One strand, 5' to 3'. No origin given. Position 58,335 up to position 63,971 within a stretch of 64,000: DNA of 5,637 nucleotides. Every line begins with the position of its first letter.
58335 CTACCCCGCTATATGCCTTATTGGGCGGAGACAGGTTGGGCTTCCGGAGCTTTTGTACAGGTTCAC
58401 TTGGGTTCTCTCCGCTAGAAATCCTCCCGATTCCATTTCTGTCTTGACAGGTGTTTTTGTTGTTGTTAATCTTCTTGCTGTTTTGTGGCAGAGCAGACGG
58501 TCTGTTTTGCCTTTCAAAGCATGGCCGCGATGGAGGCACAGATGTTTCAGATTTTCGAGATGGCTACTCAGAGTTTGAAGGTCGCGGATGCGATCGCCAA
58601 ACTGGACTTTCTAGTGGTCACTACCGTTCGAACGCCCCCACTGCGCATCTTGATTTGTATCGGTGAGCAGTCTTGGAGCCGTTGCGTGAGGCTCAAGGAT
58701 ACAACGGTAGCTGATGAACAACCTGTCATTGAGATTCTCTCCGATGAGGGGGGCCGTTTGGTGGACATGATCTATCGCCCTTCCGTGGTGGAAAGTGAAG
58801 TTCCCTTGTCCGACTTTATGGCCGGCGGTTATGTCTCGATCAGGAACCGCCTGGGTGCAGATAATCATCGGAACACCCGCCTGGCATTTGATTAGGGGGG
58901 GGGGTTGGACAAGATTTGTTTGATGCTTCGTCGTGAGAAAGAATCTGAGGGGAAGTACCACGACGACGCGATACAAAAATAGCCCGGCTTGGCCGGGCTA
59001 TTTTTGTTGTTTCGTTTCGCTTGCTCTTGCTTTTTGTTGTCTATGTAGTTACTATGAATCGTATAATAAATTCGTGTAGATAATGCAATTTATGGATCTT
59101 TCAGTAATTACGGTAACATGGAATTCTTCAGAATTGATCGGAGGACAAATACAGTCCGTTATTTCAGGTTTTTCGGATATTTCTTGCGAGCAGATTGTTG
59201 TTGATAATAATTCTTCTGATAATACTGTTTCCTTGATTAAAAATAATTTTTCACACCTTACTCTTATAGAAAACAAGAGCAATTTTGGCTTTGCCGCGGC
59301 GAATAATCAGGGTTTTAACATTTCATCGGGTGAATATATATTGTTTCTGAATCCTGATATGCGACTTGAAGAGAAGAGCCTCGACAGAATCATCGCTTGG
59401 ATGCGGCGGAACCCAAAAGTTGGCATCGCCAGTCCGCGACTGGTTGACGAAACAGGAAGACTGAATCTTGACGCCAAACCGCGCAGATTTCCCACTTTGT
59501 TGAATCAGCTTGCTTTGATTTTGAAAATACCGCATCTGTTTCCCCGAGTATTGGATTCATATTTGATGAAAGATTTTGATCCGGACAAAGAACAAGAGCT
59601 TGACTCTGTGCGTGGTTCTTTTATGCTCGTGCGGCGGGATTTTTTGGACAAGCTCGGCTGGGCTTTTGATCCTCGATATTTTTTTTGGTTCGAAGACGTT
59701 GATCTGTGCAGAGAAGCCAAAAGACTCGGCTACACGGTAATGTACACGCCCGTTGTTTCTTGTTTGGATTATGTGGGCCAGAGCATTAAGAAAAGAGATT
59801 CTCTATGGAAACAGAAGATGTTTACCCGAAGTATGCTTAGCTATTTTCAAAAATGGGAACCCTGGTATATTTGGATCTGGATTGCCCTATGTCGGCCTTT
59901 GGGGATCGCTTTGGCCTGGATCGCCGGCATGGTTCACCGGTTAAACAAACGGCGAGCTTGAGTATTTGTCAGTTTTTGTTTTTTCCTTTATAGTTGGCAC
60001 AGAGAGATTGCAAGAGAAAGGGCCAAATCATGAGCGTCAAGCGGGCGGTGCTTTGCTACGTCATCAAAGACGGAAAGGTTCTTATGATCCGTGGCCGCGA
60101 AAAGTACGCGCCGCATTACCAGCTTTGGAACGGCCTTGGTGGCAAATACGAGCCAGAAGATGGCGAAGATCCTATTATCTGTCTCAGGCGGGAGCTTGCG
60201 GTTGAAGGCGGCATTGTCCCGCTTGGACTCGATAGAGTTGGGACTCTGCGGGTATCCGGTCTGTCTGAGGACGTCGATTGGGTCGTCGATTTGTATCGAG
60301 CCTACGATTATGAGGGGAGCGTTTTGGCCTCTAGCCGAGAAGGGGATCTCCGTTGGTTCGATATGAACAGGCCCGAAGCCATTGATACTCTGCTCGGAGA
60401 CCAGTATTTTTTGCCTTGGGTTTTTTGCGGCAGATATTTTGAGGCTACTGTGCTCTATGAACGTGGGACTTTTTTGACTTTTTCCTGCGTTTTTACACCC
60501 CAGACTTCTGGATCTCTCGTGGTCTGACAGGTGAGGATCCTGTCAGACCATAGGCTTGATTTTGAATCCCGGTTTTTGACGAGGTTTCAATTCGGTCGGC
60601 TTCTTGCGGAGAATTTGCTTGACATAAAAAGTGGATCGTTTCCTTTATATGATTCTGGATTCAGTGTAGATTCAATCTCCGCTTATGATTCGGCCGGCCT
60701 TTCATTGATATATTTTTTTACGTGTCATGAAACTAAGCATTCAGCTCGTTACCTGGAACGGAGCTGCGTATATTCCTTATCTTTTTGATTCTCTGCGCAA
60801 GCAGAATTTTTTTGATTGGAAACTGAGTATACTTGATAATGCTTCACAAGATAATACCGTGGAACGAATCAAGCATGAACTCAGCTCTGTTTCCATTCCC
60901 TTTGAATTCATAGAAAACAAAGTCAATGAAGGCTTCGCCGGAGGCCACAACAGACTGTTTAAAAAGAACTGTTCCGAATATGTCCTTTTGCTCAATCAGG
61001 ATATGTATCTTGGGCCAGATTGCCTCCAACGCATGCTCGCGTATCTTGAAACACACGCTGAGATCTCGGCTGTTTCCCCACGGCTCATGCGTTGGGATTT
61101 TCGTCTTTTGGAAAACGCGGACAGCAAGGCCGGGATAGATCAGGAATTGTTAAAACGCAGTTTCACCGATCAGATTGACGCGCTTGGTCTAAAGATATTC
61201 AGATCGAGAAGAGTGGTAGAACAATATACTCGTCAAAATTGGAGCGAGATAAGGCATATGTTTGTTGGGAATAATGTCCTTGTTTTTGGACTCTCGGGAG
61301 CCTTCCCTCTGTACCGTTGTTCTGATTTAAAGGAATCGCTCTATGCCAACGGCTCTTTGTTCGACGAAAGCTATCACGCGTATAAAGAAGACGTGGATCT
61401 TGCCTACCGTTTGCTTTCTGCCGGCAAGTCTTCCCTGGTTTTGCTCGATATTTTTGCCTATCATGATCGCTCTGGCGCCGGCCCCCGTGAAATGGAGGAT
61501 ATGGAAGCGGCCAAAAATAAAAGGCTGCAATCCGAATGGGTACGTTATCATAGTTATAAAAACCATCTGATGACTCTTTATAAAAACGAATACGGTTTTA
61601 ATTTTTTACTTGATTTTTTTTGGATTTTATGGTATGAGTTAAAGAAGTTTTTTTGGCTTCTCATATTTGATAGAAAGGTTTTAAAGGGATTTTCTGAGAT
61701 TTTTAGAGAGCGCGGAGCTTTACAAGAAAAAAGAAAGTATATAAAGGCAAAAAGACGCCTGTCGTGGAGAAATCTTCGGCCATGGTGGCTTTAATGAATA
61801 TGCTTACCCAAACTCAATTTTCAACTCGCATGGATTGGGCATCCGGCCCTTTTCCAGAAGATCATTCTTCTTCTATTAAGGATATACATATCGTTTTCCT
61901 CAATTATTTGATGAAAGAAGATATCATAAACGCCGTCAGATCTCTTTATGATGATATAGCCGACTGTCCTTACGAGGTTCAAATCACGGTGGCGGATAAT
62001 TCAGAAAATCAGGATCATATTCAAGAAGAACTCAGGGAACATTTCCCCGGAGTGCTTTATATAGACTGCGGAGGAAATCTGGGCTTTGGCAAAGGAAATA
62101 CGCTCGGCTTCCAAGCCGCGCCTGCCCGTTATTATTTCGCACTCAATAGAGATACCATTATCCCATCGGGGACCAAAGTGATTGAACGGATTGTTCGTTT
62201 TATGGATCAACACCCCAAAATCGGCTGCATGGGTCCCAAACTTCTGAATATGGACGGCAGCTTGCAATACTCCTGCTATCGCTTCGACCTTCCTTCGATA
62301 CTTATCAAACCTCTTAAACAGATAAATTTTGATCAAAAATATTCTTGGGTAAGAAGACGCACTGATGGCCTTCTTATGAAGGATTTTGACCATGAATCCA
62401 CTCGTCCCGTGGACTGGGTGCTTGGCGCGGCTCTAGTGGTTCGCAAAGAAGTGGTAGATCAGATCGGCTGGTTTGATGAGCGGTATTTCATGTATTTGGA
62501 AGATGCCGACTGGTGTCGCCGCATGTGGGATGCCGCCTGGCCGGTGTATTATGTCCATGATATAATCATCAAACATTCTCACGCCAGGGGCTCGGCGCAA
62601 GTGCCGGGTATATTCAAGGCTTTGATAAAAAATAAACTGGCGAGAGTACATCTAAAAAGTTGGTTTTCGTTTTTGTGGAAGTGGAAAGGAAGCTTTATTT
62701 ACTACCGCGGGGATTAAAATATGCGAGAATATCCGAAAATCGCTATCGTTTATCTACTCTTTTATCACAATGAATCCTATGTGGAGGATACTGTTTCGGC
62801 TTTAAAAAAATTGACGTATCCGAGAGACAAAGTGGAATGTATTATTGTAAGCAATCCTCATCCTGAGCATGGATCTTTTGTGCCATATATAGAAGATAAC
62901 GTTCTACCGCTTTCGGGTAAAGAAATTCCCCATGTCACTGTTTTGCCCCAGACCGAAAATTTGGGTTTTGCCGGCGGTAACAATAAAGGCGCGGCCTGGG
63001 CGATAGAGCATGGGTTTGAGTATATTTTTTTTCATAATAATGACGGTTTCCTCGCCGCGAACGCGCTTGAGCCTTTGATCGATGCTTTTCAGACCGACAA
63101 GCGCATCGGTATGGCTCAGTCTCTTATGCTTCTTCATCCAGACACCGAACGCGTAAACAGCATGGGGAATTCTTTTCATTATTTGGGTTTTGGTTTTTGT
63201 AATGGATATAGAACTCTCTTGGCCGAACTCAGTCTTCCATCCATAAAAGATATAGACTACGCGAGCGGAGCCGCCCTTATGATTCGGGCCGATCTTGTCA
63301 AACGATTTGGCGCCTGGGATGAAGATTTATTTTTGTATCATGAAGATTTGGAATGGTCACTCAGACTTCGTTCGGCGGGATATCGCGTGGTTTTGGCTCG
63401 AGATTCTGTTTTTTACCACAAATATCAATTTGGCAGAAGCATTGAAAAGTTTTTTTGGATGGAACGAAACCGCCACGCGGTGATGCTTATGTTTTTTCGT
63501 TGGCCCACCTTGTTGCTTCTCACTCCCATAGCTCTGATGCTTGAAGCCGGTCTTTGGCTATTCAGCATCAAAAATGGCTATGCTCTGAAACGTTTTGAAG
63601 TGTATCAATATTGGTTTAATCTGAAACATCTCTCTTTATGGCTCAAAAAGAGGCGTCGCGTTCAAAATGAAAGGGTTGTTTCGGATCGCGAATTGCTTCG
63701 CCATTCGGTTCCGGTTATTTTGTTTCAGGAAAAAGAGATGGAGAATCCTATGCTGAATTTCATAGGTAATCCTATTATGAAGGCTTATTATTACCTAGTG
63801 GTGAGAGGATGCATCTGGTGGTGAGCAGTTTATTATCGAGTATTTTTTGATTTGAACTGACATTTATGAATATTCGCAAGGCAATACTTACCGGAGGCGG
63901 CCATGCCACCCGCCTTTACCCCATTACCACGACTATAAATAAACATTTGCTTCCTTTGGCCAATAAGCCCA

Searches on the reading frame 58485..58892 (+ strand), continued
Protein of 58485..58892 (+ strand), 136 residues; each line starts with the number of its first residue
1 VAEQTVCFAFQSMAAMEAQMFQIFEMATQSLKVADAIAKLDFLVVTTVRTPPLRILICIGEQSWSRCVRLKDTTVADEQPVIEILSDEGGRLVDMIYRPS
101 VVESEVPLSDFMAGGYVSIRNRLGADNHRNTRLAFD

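Call 64: search_protein_families(library=padloc, proteins=[window:58542-58892:+, P0004, P0005, P0006, P0007, P0008, P0009, P0011], max_evalue=1)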
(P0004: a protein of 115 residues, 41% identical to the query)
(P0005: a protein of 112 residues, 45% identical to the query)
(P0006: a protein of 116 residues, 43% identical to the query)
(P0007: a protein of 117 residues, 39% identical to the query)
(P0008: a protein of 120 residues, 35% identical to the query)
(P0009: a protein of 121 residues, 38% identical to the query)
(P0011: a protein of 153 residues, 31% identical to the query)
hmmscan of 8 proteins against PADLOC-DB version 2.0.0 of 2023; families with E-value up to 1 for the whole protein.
window:58542-58892:+ (117 aa): 0 families

P0004 (115 aa): 0 families

P0005 (112 aa): 0 families

P0006 (116 aa): 0 families

P0007 (117 aa): 0 families

P0008 (120 aa): 0 families

P0009 (121 aa): 0 families

P0011 (153 aa): 0 families

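Call 68: fold_search(model_id=the predicted structure, library=viral)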
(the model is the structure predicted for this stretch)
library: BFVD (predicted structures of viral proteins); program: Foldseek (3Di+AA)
matches with E <= 10: 327; with E <= 0.001: 0
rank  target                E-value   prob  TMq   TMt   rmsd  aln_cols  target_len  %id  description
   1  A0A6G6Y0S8            3.9e-02  0.97  0.49  0.52   4.4       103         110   16  Uncharacterized protein [Bifidobacterium phage BadAargau2]
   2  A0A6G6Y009            1.1e-01  0.75  0.37  0.39   5.9        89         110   12  (no name in the UniProt tables at hand)
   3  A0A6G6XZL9            1.7e-01  0.57  0.36  0.39   6.8       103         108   12  Uncharacterized protein [Bifidobacterium phage BadAztec1]
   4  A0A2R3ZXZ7            2.4e-01  0.35  0.32  0.16   6.8       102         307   17  Uncharacterized protein [Staphylococcus phage phiSA_BS2]
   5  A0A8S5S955            5.0e-01  0.30  0.39  0.42   6.6       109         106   10  Uncharacterized protein [Phage sp. ctGns7]
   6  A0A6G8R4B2            5.0e-01  0.20  0.33  0.36   6.4       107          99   13  (no name in the UniProt tables at hand)
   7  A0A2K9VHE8            5.9e-01  0.18  0.32  0.39   8.8        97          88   10  Uncharacterized protein [Pseudomonas phage Bjorn]
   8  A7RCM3                6.3e-01  0.12  0.28  0.34   7.0        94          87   10  (no name in the UniProt tables at hand)
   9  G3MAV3                7.5e-01  0.20  0.36  0.34   8.1       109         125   10  Gp573 [Bacillus phage G]
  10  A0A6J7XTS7            8.0e-01  0.12  0.31  0.30  13.3       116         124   14  Uncharacterized protein [uncultured Caudovirales phage]
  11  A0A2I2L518            8.5e-01  0.18  0.38  0.31   6.3       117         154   10  DUF4304 domain-containing protein [Orpheovirus IHUMI-LCC2]
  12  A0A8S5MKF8            8.5e-01  0.05  0.19  0.20  13.3       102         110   12  Uncharacterized protein [Siphoviridae sp. ctrpg19]
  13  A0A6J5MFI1            9.0e-01  0.05  0.15  0.16  12.9        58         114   17  Bacteriophage SPP1, head-tail adaptor [uncultured Caudovirales phage]
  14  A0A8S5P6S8            1.0e+00  0.30  0.42  0.48   4.4        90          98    9  Uncharacterized protein [Siphoviridae sp. ct0106]
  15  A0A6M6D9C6            1.1e+00  0.20  0.37  0.41   8.7        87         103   13  (no name in the UniProt tables at hand)
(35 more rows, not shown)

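Call 70: find_related_loci(query=A5, collection=metagenome_contigs, flank=5000)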
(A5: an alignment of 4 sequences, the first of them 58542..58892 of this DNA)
Query A5 (117 aa) in metagenome_contigs; peptide patterns used: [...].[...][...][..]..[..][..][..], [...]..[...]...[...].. (x = any residue, [..] = any of these).
125 stretches matched a pattern; 3 encode a relative of the query (tblastn E <= 1e-3); 3 distinct loci.
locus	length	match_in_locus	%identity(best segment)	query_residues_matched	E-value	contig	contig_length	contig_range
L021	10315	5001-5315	41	10-115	4e-25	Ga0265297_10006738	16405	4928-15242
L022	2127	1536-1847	40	12-116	5e-23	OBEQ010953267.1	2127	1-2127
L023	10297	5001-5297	40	14-114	3e-20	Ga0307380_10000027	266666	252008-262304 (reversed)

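Call 71: find_related_loci(query=A5, collection=viral_contigs, flank=5000)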
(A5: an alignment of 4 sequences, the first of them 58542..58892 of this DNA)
Query A5 (117 aa) in viral_contigs; peptide patterns used: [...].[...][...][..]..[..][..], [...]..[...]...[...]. (x = any residue, [..] = any of these).
47 stretches matched a pattern, but none encodes a relative of the query by tblastn (E <= 1e-3).

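Call 83: find_encoding_contigs(protein=window:58485-58892:+, flank=600, max_places=10)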
Protein window:58485-58892:+ (136 aa): 8 contigs read that carry it; 3 places shown.
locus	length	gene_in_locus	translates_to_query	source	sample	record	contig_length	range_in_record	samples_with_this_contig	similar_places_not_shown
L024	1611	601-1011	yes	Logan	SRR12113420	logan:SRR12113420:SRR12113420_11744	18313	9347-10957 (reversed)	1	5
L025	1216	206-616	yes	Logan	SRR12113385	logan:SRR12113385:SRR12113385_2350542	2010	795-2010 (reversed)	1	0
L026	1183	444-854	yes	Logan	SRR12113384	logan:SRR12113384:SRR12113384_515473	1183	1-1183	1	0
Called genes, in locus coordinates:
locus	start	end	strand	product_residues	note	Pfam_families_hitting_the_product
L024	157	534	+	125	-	-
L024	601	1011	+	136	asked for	-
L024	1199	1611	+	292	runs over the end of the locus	PF00535:Glycos_transf_2, PF10111:Glyco_tranf_2_2, PF13641:Glyco_tranf_2_3, PF13632:Glyco_trans_2_3 (faint)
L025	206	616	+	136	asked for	-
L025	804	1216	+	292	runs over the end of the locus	PF00535:Glycos_transf_2, PF10111:Glyco_tranf_2_2, PF13641:Glyco_tranf_2_3, PF13632:Glyco_trans_2_3 (faint)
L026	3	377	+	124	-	?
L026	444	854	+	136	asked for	-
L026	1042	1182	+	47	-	?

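Call 95: find_encoding_contigs(protein=P0011, flank=4000, max_places=3)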
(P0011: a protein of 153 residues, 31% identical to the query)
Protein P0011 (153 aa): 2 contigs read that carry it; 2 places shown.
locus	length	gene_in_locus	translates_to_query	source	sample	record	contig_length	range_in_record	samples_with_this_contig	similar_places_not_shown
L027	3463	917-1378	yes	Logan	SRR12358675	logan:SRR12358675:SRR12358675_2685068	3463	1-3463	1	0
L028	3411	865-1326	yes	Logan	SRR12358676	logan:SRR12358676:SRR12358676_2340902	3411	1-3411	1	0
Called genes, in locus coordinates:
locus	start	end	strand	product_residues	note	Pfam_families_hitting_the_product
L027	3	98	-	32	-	?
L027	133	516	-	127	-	-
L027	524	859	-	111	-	PF03819:MazG, PF12643:MazG-like (weak)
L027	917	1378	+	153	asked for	-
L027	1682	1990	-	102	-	PF13328:HD_4 (weak)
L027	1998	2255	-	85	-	PF09932:DUF2164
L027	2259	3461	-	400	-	?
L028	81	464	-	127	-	-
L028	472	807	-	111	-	PF03819:MazG, PF12643:MazG-like (weak)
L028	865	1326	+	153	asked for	-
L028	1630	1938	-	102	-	PF13328:HD_4 (weak)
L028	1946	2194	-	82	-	PF09932:DUF2164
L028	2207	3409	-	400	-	?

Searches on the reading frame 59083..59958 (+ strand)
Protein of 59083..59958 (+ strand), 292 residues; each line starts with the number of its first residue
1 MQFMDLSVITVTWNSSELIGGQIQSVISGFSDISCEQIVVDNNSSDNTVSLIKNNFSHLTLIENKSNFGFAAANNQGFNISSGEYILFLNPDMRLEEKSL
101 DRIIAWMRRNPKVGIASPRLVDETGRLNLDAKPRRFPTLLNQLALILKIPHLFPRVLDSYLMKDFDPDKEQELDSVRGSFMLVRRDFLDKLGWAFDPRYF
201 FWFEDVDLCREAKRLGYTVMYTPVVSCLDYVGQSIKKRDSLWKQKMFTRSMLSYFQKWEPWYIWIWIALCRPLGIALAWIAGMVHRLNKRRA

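Call 6: search_protein_families(library=pfam, proteins=[window:59083-59958:+], max_evalue=1)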
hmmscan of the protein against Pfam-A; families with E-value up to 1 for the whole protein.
window:59083-59958:+ (292 aa): 5 families
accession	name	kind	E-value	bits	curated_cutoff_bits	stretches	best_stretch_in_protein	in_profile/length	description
PF00535.33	Glycos_transf_2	-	2.6e-20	73.4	23.3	1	7-132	1-128/168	Glycosyl transferase family 2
PF13641.12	Glyco_tranf_2_3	-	1.6e-09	38.6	27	1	6-238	3-220/230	Glycosyltransferase like family 2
PF13632.12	Glyco_trans_2_3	-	8.6e-08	32.7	27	2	178-283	74-180/198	Glycosyl transferase family group 2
PF10111.15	Glyco_tranf_2_2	-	1.1e-07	32.1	27.3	1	19-108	15-112/276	Glycosyltransferase like family 2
PF13712.12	Glyco_tranf_2_5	-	1.4e-05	25.3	27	1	69-221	40-179/210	Glycosyltransferase like family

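Call 9: find_encoding_contigs(protein=window:59083-59958:+, flank=10000)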
Protein window:59083-59958:+ (292 aa): 9 contigs read that carry it; 5 places shown.
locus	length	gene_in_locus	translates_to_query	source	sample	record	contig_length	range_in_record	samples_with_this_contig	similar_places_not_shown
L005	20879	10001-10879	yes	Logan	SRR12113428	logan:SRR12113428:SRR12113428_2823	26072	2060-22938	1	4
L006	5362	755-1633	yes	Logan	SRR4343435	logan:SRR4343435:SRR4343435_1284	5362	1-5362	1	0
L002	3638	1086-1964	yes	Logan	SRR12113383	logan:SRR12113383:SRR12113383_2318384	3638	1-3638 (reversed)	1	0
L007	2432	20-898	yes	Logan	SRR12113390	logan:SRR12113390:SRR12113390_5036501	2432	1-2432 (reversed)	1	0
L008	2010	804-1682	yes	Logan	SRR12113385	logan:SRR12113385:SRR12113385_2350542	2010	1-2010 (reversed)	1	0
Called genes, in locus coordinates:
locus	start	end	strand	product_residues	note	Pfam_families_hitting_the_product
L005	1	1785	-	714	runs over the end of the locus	-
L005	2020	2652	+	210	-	PF01066:CDP-OH_P_transf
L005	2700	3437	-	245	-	PF01066:CDP-OH_P_transf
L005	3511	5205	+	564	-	PF13231:PMT_2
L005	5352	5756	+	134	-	PF11969:DcpS_C, PF01230:HIT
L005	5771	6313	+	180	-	PF00293:NUDIX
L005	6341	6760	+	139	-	PF14667:Polysacc_synt_C (weak)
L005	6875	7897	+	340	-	PF01073:3Beta_HSD, PF01370:Epimerase, PF02719:Polysacc_synt_2, PF04321:RmlD_sub_bind, PF07993:NAD_binding_4, PF13460:NAD_binding_10 (weak), PF16363:GDP_Man_Dehyd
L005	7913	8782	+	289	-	PF01370:Epimerase, PF04321:RmlD_sub_bind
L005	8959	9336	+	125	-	-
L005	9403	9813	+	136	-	-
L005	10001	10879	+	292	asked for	PF00535:Glycos_transf_2, PF10111:Glyco_tranf_2_2, PF13641:Glyco_tranf_2_3, PF13632:Glyco_trans_2_3 (faint)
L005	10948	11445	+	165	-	PF00293:NUDIX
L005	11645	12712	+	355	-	PF00535:Glycos_transf_2, PF10111:Glyco_tranf_2_2 (faint)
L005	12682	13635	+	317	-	PF00535:Glycos_transf_2, PF13641:Glyco_tranf_2_3 (weak)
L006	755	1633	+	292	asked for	PF00535:Glycos_transf_2, PF10111:Glyco_tranf_2_2, PF13641:Glyco_tranf_2_3, PF13632:Glyco_trans_2_3 (faint)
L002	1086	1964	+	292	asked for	PF00535:Glycos_transf_2, PF10111:Glyco_tranf_2_2, PF13641:Glyco_tranf_2_3, PF13632:Glyco_trans_2_3 (faint)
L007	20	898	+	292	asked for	PF00535:Glycos_transf_2, PF10111:Glyco_tranf_2_2, PF13641:Glyco_tranf_2_3, PF13632:Glyco_trans_2_3 (faint)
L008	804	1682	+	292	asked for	PF00535:Glycos_transf_2, PF10111:Glyco_tranf_2_2, PF13641:Glyco_tranf_2_3, PF13632:Glyco_trans_2_3 (faint)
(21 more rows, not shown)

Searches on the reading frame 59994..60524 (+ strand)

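Call 6: search_protein_families(library=pfam, proteins=[window:59994-60524:+], max_evalue=1)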
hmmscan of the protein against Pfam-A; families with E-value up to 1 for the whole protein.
window:59994-60524:+ (177 aa): 1 family
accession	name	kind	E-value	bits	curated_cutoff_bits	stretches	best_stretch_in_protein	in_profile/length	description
PF00293.34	NUDIX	-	2.7e-10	40.8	21.1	1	17-142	4-133/134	NUDIX domain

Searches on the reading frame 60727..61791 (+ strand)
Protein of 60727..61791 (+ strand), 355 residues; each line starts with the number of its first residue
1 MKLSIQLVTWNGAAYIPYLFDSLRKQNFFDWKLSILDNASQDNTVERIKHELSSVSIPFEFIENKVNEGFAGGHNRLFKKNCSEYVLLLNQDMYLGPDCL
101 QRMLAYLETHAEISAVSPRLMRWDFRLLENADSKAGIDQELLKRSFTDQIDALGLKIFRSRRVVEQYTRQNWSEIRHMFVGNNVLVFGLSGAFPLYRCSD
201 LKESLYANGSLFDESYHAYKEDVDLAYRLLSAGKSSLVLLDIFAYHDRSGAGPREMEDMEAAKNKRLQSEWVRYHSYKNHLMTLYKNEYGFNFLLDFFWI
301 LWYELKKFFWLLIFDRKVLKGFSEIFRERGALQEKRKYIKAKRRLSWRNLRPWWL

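Call 87: search_protein_families(library=pfam, proteins=[window:60727-61791:+], max_evalue=0.001)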
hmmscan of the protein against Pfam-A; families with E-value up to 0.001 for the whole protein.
window:60727-61791:+ (355 aa): 2 families
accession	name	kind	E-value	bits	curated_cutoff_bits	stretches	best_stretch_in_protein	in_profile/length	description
PF00535.33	Glycos_transf_2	-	1.4e-16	61.3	23.3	1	4-131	1-128/168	Glycosyl transferase family 2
PF10111.15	Glyco_tranf_2_2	-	8e-06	26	27.3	1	17-107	13-106/276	Glycosyltransferase like family 2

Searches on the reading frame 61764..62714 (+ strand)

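Call 87: search_protein_families(library=pfam, proteins=[window:61764-62714:+], max_evalue=0.001)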
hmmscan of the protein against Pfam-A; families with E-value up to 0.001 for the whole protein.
window:61764-62714:+ (317 aa): 3 families
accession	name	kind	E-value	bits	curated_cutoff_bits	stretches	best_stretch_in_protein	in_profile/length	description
PF00535.33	Glycos_transf_2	-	1e-08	35.7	23.3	1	41-158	2-114/168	Glycosyl transferase family 2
PF13641.12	Glyco_tranf_2_3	-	6.8e-06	26.7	27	1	85-292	46-225/230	Glycosyltransferase like family 2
PF13632.12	Glyco_trans_2_3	-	0.00013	22.3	27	1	207-274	61-126/198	Glycosyl transferase family group 2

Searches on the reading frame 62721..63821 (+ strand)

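Call 87: search_protein_families(library=pfam, proteins=[window:62721-63821:+], max_evalue=0.001)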
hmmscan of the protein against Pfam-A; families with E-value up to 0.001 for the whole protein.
window:62721-63821:+ (367 aa): 4 families
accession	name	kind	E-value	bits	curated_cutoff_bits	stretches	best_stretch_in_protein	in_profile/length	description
PF13641.12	Glyco_tranf_2_3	-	6.8e-11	43.1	27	1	15-244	10-220/230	Glycosyltransferase like family 2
PF00535.33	Glycos_transf_2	-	1e-09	39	23.3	1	14-128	6-108/168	Glycosyl transferase family 2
PF13632.12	Glyco_trans_2_3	-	2.9e-07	30.9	27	1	101-279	1-176/198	Glycosyl transferase family group 2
PF13712.12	Glyco_tranf_2_5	-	7.3e-05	23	27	0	102-227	58-181/210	Glycosyltransferase like family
